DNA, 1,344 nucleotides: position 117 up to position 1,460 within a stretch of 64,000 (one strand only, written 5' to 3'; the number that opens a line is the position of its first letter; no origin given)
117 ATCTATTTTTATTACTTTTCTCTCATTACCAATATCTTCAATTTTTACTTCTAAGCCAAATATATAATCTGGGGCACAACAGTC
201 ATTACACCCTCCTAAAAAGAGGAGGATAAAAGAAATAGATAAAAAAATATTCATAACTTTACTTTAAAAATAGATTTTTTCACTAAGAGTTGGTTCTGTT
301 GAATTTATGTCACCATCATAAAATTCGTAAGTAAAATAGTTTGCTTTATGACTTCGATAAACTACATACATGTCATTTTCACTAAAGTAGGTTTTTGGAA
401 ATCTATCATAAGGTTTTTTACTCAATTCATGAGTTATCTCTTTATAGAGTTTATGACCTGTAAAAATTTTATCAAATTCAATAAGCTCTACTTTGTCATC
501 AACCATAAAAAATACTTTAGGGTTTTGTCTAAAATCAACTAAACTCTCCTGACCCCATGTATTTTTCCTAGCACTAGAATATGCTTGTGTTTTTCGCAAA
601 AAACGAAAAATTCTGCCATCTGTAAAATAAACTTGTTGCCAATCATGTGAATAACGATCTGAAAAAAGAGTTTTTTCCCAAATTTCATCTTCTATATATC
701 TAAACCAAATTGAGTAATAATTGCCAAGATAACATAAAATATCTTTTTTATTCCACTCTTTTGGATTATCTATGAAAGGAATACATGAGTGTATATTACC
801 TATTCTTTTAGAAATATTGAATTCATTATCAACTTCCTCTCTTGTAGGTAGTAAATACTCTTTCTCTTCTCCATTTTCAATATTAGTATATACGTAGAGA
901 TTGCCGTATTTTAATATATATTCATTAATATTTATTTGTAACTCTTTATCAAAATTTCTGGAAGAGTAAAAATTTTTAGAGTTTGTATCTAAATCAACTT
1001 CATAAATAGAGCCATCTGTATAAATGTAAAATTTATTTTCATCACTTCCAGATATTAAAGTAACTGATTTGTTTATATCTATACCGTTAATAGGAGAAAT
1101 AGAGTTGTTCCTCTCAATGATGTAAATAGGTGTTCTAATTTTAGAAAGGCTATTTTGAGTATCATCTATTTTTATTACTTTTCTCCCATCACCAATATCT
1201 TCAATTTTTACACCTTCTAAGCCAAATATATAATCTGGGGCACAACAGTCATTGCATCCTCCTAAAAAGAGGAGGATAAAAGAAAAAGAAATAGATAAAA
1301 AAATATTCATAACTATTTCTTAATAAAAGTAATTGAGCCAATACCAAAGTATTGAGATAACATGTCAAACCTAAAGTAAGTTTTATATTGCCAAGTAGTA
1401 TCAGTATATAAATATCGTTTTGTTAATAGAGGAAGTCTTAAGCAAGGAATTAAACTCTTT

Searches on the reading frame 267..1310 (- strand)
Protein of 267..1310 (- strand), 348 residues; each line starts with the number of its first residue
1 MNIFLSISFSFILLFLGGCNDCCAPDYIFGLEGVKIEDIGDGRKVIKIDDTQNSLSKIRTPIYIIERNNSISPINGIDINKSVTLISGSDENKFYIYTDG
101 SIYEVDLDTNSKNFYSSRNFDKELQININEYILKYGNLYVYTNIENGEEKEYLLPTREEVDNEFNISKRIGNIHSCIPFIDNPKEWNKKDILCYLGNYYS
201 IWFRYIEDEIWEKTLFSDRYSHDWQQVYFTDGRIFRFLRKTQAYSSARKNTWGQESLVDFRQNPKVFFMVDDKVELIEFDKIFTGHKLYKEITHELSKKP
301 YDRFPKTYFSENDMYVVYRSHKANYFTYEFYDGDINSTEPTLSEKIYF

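Call 78: search_protein_families(library=padloc, alignment_id=A3, max_evalue=0.00001)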
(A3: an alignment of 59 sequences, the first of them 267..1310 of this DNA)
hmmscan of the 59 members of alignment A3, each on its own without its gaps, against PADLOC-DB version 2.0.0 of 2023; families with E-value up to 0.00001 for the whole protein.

A. member 1, window:267-1310:- (348 aa): 0 families

B. families by the number of members that match (of 59 scanned): 31 families (the first 25 are shown)
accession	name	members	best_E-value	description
PDLC04906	PDC-S09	2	1.7e-30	-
PDLC04904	PDC-S09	2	4.5e-21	-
PDLC04902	PDC-S09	2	4.3e-16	-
PDLC04140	mad8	2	1.5e-13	mads_8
PDLC04905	PDC-S09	2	3.7e-13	-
PDLC04903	PDC-S09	2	2.2e-10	-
PDLC04907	PDC-S09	2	2.3e-07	-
PDLC04135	mad3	1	3.2e-44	mads_3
PDLC02980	AriA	1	5.7e-15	-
PDLC04164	AriA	1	1.3e-11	-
PDLC04134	mad2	1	1.4e-11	mads_2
PDLC04851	PDC-S05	1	3.9e-11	-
PDLC04853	PDC-S05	1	3.2e-10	-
PDLC04852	PDC-S05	1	6.8e-10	-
PDLC04868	PDC-S05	1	1.1e-09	-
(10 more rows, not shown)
